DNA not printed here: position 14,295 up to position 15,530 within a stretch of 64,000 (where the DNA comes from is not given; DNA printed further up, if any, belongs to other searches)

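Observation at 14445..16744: YidD-like gene with a secreted N-terminal extension sandwiched between two paralogous TPR / PGxGxxY membrane-module proteins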

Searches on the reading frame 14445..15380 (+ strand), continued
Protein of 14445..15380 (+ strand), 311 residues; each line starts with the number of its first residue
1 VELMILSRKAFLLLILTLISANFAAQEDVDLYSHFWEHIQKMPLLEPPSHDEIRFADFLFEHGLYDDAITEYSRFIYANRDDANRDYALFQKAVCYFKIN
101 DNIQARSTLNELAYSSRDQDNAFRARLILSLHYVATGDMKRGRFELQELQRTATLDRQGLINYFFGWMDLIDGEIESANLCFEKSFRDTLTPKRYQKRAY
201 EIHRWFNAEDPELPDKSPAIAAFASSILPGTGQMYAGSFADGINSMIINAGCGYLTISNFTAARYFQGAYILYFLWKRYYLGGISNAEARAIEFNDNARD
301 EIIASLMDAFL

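Call 57: search_protein_families(library=pfam, proteins=[L020:5892-7628:-, L005:12425-13048:+, L005:11396-12274:+, L005:11098-11406:+, L039:6467-7156:-, L033:3163-3873:-, L030:6798-7568:-, L032:9581-11242:+, L053:1750-2649:+, L044:1210-1770:+], max_evalue=0.01)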
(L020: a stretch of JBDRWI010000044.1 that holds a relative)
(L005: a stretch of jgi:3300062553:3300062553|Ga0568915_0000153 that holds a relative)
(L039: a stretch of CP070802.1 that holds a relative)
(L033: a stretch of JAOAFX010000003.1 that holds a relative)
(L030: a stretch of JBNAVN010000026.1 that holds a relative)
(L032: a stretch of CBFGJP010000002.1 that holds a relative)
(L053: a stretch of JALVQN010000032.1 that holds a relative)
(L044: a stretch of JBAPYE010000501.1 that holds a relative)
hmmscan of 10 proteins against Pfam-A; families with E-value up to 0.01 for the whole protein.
L020:5892-7628:- (578 aa): 7 families
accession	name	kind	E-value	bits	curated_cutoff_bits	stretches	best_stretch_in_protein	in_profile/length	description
PF00691.25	OmpA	-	3e-18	66.4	27.2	1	470-569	2-98/98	OmpA family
PF13715.12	CarbopepD_reg_2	-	1.9e-11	44.3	32.2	2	379-430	2-52/88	CarboxypepD_reg-like domain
PF13620.12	CarboxypepD_reg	-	2.8e-07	31.2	32.3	1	378-451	2-76/82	Carboxypeptidase regulatory-like domain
PF03687.19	UPF0164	-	0.00031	20.1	21.4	1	19-79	39-99/325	Uncharacterised protein family (UPF0164)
PF05359.17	DUF748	-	0.0012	17.5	50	0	465-509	878-922/1037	Domain of Unknown Function (DUF748)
PF09430.16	EMC7_beta-sandw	-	0.0024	18.5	26.6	1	411-465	28-81/122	ER membrane protein complex subunit 7, beta-sandwich domain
PF17802.7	SpaA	-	0.0054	17.3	23.1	0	302-340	10-54/91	Prealbumin-like fold domain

L005:12425-13048:+ (207 aa): 1 family
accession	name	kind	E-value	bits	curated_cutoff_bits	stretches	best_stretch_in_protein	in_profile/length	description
PF13505.12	OMP_b-brl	-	3.3e-07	31.1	28.7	1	30-202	13-172/175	Outer membrane protein beta-barrel domain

L005:11396-12274:+ (292 aa): 0 families

L005:11098-11406:+ (102 aa): 0 families

L039:6467-7156:- (229 aa): 1 family
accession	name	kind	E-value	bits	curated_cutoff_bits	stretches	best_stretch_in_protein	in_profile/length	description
PF02517.21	Rce1-like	-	1.3e-11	45.1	22.4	1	145-218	16-90/93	Type II CAAX prenyl endopeptidase Rce1-like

L033:3163-3873:- (236 aa): 14 families
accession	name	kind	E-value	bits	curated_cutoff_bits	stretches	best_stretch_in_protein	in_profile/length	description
PF13174.12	TPR_6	-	6.1e-11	42.7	26.3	2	151-183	1-33/33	Tetratricopeptide repeat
PF13428.12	TPR_14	-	2.5e-08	34.2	23.5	0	188-220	3-35/44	Tetratricopeptide repeat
PF12895.13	ANAPC3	-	2.3e-07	31.4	27.2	1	150-211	23-81/82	Anaphase-promoting complex, cyclosome, subunit 3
PF14559.12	TPR_19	-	5e-07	30.4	25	0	135-188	9-64/68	Tetratricopeptide repeat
PF13525.12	YfiO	-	1.3e-06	28.7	25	1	152-221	7-77/203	Outer membrane lipoprotein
PF13432.12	TPR_16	-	6.8e-05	23.7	32.7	1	162-218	9-63/65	Tetratricopeptide repeat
PF13176.12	TPR_7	-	0.00033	21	27.9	0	191-211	4-24/36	Tetratricopeptide repeat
PF01535.26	PPR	-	0.00092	19.7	25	0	196-214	10-28/31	PPR repeat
PF08631.16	SPO22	-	0.0051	16.7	27.5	1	155-215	87-151/274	Meiosis protein SPO22/ZIP4 like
PF07719.23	TPR_2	-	0.0055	17.2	27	0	151-181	2-32/34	Tetratricopeptide repeat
PF10602.15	RPN7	-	0.0057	16.8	29.6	0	159-216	9-66/174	26S proteasome subunit RPN7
PF14561.12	TPR_20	-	0.0063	17.3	25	0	174-226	9-62/90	Tetratricopeptide repeat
PF25058.1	ARM_TT21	-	0.0076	16.6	27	0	158-204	102-146/155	Tetratricopeptide repeat protein 21 ARM repeat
PF22013.1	PG_1098_Fer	-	0.0093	16.2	27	0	28-47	1-20/44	PG_1098 ferredoxin-like domain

L030:6798-7568:- (256 aa): 1 family
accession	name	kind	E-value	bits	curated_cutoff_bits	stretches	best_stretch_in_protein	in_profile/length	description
PF00565.23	SNase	-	3.1e-20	73.1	21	1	37-135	1-105/107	Staphylococcal nuclease homologue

L032:9581-11242:+ (553 aa): 2 families
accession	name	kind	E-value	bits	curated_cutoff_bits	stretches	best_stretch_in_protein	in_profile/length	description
PF05547.17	Peptidase_M6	-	2.4e-30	106.2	22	1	67-282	60-293/294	Immune inhibitor A peptidase M6, catalytic domain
PF13585.12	CHU_C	-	0.001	19.6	27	1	482-551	25-86/86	CHU_C Type IX secretion signal domain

L053:1750-2649:+ (299 aa): 0 families

L044:1210-1770:+ (186 aa): 1 family
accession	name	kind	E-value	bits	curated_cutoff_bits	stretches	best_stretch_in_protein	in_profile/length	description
PF04612.17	T2SSM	-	1.1e-07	32.6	27.8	1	15-170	10-146/160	Type II secretion system (T2SS), protein M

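Call 60: fold_search(model_id=the predicted structure, library=pdb)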
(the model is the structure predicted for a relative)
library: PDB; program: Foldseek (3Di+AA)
matches with E <= 10: 1386; with E <= 0.001: 0
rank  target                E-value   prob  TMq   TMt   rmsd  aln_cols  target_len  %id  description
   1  8chy                  1.2e-03  1.00  0.30  0.43  15.0       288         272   14  Crystal structure of an 8-repeat consensus TPR superhelix with Zinc. (released 2024-02-21)
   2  4r7s                  1.6e-03  1.00  0.32  0.48  16.0       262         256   18  Crystal structure of a tetratricopeptide repeat protein (PARMER_03812) from Parabacteroides merdae ATCC 43184 at 2.39 A  (released 2014-10-01)
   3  8re6_A                1.7e-03  1.00  0.31  0.29  16.0       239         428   15  Aspartyl/Asparaginyl beta-hydroxylase (AspH) R735Q variant in complex with Mn, 2-oxoglutarate and a Factor X derived p (released 2024-12-18)
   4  6eou                  2.3e-03  1.00  0.32  0.38  25.8       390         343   15  O-GlcNAc transferase TPR domain with the intellectual disability associated mutation L254F (released 2018-05-09)
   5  5jqy_A                2.4e-03  1.00  0.31  0.30   5.0       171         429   18  Aspartyl/Asparaginyl beta-hydroxylase (AspH)oxygenase and TPR domains in complex with manganese, N-oxalylglycine and f (released 2017-05-24)
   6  7yb9_A                2.8e-03  1.00  0.29  0.28   5.9       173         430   17  Aspartyl/Asparaginyl beta-hydroxylase (AspH) oxygenase and TPR domains in complex with L-2-hydroxyglutarate and factor (released 2023-07-05)
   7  9qhc_A                3.0e-03  1.00  0.30  0.42  23.4       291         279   14  Crystal structure of 8-repeat CTPR protein with eliminated coordination sites (released 2025-10-22)
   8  8re8_A                3.1e-03  1.00  0.31  0.29   5.2       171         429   18  Aspartyl/Asparaginyl beta-hydroxylase (AspH) R688Q variant in complex with Mn, (3R)-methyl-2-oxoglutarate and a Factor (released 2024-12-18)
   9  8zht_B                3.3e-03  1.00  0.31  0.65   4.3       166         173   18  Structure of PpiD-YfgM complex (released 2025-02-12)
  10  7e6j_A                3.7e-03  1.00  0.31  0.29   5.2       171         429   18  Aspartyl/Asparaginyl beta-hydroxylase (AspH) H725A in complex with Factor X peptide fragment (39mer-4Ser) (released 2021-06-30)
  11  6t3h_B                3.7e-03  1.00  0.31  0.35  14.8       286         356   14  Structure of the Rap conjugation gene regulator of the plasmid pLS20 in apo form (released 2020-06-24)
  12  8re7_A                4.2e-03  1.00  0.31  0.29   5.1       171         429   18  Aspartyl/Asparaginyl beta-hydroxylase (AspH) R735W variant in complex with Mn, 2-oxoglutarate and a Factor X derived p (released 2024-12-18)
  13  8re5_A                4.2e-03  1.00  0.30  0.29   5.2       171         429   18  Aspartyl/Asparaginyl beta-hydroxylase (AspH) R735Q variant in complex with Mn, 2-oxosuberate and a Factor X derived pe (released 2024-12-18)
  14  6yyy_A                4.8e-03  1.00  0.29  0.28   5.7       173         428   17  Aspartyl/Asparaginyl beta-hydroxylase (AspH) oxygenase and TPR domains in complex with manganese, 4,4-dimethyl-2-oxogl (released 2021-03-17)
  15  9qhb                  5.0e-03  1.00  0.30  0.44  13.8       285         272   13  Crystal structure of 16-repeat CTPR protein with eliminated coordination sites (released 2025-10-22)
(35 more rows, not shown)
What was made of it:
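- Closest known: Periplasmic or outer-membrane TPR scaffolds. Same: Structural hits to NlpI (call 60).
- Its TPR resembles YfgM, NlpI and other TPR scaffolds (call 60).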

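Call 61: search_protein_families(library=pfam, alignment_id=A2, max_evalue=0.1)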
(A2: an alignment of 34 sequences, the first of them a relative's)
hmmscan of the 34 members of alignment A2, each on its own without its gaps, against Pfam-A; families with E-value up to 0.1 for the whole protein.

A. member 1, P0037 (239 aa): 3 families
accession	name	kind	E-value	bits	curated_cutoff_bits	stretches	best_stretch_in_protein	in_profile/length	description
PF13432.12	TPR_16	-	4.4e-05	24.3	32.7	0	23-74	3-52/65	Tetratricopeptide repeat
PF07719.23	TPR_2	-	0.00055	20.3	27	0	86-106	5-25/34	Tetratricopeptide repeat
PF14559.12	TPR_19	-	0.061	14.1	25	0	91-116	34-59/68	Tetratricopeptide repeat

B. families by the number of members that match (of 34 scanned): 32 families (the first 25 are shown)
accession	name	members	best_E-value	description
PF13432.12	TPR_16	27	4.4e-07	Tetratricopeptide repeat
PF12895.13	ANAPC3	23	4.9e-06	Anaphase-promoting complex, cyclosome, subunit 3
PF07719.23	TPR_2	20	1.1e-08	Tetratricopeptide repeat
PF14559.12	TPR_19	14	7.6e-06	Tetratricopeptide repeat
PF13428.12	TPR_14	10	4.1e-05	Tetratricopeptide repeat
PF13424.12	TPR_12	10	0.00024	Tetratricopeptide repeat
PF20382.3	DUF6677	9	0.01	Family of unknown function (DUF6677)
PF13174.12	TPR_6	7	5.2e-05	Tetratricopeptide repeat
PF13181.12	TPR_8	7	0.00013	Tetratricopeptide repeat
PF18935.5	DUF5683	5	0.002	Family of unknown function (DUF5683)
PF17826.7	DUF5588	5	0.019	Family of unknown function (DUF5588)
PF00515.34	TPR_1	4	1.8e-05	Tetratricopeptide repeat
PF25575.1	TPR_BSK1_C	3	0.022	Serine/threonine-protein kinase BSK1-like, TPR repeats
PF05154.21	TM2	3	0.055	TM2 domain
PF01809.23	YidD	2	2.2e-17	Putative membrane protein insertion efficiency factor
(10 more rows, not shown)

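Call 81: find_encoding_contigs(protein=P0102, flank=5000, max_places=2)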
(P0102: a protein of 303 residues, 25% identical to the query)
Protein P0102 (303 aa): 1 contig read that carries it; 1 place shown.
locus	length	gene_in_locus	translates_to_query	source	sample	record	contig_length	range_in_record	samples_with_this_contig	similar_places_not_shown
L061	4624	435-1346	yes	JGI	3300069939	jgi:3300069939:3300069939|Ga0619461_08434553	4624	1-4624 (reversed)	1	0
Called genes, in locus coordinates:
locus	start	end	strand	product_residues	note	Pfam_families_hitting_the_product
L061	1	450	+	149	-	?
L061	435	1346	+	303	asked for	PF14559:TPR_19 (faint), PF12895:ANAPC3 (faint)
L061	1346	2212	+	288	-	-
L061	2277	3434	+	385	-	PF00149:Metallophos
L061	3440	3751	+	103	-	-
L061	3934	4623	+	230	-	?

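Call 82: find_encoding_contigs(protein=P0107, flank=5000, max_places=2)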
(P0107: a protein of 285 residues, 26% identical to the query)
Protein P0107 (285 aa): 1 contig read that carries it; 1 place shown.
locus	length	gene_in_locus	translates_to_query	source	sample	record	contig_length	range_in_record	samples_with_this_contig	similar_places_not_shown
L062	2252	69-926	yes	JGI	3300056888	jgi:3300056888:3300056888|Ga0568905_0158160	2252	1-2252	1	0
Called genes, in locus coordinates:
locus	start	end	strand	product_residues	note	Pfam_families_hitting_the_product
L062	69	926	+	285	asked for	PF13432:TPR_16 (faint), PF07719:TPR_2 (faint), PF00515:TPR_1 (faint)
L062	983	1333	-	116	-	PF11969:DcpS_C, PF01230:HIT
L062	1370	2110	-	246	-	PF04452:Methyltrans_RNA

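Call 89: find_related_loci(query=A7, collection=metagenome_contigs, flank=8000)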
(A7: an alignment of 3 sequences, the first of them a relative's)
Query A7 (308 aa) in metagenome_contigs; peptide patterns used: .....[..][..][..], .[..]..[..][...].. (x = any residue, [..] = any of these).
600 stretches matched a pattern (row limit reached: there are more); 14 encode a relative of the query (tblastn E <= 1e-3); 14 distinct loci.
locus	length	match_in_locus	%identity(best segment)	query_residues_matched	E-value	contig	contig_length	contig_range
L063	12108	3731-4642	37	3-308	1e-55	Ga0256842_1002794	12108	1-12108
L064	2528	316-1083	39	52-308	1e-52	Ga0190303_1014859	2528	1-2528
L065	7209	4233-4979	28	50-304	6e-25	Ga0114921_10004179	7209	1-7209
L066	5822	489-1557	29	52-293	4e-24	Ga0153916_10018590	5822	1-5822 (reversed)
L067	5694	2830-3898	29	52-293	7e-24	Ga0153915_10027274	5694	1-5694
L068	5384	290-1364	29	52-303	3e-23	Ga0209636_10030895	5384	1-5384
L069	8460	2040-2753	28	50-293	2e-22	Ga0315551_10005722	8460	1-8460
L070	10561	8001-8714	27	50-293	6e-22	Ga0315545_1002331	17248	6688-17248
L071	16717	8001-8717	28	46-292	5e-21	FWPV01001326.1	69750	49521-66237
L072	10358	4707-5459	30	46-304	2e-20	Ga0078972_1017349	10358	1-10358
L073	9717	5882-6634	30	46-304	2e-20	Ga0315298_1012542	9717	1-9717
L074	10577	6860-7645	25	40-305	4e-13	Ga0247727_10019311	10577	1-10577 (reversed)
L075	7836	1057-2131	24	39-280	5e-13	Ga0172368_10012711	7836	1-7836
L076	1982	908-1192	28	53-146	2e-5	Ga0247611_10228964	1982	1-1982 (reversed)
